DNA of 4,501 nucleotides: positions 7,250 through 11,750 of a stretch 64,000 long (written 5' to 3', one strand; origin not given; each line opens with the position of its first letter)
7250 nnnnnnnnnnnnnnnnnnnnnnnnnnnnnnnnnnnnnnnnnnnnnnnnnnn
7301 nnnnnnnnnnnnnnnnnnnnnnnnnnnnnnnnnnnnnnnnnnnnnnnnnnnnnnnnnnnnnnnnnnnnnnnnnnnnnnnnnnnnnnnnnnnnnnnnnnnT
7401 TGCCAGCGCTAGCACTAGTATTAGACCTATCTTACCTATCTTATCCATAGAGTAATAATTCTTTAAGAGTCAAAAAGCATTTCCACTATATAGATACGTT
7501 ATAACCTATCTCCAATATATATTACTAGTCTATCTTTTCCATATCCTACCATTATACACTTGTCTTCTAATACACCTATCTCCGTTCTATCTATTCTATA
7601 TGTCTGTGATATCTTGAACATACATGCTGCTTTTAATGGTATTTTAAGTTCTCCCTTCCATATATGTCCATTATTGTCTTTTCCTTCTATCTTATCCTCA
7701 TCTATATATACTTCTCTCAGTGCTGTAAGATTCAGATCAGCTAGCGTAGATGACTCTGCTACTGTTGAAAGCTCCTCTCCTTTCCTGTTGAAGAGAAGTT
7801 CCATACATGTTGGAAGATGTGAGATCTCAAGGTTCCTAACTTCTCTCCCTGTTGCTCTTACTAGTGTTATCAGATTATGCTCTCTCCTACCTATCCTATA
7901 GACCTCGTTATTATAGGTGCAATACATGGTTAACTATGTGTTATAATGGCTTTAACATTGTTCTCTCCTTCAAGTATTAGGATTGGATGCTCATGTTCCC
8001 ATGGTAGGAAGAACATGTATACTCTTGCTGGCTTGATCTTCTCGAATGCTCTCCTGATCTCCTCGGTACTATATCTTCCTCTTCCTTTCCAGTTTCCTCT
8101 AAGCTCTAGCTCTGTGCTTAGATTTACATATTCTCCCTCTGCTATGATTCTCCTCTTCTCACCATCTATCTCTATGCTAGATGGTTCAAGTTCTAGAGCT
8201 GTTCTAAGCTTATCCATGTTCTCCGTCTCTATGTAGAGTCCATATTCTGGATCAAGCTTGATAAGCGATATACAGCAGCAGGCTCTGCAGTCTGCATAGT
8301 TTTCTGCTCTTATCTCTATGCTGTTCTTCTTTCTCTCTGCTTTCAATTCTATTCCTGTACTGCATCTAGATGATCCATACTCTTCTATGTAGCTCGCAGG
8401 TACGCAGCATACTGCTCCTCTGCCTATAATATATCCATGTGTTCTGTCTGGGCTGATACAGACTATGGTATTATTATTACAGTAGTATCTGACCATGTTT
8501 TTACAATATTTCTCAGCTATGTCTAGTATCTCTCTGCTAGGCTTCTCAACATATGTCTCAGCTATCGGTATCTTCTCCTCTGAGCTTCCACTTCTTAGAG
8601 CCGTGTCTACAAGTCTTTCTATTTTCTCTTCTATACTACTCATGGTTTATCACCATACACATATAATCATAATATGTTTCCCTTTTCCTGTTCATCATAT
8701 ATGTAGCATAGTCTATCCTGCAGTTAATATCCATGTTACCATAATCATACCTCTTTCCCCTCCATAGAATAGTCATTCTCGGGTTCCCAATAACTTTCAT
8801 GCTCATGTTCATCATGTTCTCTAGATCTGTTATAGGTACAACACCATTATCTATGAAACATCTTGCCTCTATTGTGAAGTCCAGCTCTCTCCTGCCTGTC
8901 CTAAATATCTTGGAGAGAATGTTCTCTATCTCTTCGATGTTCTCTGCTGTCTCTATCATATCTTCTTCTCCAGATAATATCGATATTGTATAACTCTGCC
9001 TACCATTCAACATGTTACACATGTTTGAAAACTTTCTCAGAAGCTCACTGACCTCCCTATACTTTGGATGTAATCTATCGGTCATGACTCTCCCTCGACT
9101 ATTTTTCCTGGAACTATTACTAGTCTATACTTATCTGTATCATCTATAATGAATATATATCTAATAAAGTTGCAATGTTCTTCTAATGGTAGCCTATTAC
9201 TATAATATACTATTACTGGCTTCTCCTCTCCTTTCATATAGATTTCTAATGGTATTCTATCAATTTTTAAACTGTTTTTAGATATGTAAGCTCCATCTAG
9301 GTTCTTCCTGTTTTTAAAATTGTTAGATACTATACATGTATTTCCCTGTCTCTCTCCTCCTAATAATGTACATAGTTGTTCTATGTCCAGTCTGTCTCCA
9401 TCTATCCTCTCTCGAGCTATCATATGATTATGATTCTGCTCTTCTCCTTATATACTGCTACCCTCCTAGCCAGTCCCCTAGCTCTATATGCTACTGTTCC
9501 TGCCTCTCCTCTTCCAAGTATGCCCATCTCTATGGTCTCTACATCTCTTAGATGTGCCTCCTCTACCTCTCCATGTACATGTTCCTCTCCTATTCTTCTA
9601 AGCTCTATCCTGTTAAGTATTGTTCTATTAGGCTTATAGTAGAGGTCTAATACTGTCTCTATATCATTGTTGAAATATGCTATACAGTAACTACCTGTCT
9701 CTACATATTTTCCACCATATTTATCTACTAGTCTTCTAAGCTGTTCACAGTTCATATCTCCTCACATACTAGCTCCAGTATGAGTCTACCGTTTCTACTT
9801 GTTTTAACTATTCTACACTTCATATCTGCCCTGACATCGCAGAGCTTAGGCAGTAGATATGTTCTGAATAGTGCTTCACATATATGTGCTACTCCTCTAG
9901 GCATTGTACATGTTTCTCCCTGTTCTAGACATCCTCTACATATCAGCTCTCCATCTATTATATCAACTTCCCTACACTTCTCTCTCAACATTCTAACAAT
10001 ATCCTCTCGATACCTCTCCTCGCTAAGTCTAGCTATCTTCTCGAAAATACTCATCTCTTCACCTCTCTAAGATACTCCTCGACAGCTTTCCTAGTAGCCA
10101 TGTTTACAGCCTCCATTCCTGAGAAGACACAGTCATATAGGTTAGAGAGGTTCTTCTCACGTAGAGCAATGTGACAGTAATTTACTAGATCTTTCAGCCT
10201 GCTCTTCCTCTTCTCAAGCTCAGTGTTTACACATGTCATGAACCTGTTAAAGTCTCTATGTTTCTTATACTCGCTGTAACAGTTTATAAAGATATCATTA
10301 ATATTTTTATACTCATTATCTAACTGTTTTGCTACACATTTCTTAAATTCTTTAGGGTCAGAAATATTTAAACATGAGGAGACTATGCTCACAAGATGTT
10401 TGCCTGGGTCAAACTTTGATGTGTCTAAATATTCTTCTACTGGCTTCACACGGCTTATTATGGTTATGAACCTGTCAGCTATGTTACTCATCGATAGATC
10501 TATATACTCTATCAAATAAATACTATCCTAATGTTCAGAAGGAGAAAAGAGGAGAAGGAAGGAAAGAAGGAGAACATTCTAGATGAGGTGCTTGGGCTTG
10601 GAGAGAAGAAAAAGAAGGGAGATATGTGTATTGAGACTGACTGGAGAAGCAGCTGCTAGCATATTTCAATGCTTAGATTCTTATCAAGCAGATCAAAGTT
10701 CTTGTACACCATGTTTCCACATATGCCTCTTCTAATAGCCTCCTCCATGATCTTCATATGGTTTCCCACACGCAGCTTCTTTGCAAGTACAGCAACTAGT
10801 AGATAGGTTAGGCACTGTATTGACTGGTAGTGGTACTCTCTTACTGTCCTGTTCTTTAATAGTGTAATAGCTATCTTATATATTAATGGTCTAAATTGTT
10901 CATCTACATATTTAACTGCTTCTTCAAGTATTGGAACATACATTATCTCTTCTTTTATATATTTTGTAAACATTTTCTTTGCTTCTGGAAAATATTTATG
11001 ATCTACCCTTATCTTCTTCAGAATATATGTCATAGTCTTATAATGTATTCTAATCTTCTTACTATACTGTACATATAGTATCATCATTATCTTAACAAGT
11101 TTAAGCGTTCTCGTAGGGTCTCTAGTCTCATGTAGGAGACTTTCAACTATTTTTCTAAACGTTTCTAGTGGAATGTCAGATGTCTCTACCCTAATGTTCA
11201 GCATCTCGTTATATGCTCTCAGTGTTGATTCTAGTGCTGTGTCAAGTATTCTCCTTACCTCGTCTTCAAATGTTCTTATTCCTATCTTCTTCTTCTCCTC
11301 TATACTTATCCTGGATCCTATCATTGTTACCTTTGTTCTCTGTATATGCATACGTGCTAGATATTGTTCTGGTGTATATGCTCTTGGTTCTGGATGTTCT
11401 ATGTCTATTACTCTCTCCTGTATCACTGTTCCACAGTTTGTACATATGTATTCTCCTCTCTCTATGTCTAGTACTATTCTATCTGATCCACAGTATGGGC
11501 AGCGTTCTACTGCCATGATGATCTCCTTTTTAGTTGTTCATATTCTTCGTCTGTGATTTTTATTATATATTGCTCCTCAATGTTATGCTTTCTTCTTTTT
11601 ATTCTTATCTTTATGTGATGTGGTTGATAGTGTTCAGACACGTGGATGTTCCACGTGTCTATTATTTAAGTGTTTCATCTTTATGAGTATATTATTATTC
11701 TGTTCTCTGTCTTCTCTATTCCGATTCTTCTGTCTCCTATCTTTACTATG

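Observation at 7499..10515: Translationally coupled 6-7 gene cassette with a diverged, inverted second copy 52 kb away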

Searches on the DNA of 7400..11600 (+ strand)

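Call 7: search_dna_similar(query=window:7400-11600:+, collection=phages, mode=distant)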
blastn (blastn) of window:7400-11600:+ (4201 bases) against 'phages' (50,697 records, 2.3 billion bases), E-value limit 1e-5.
No match.
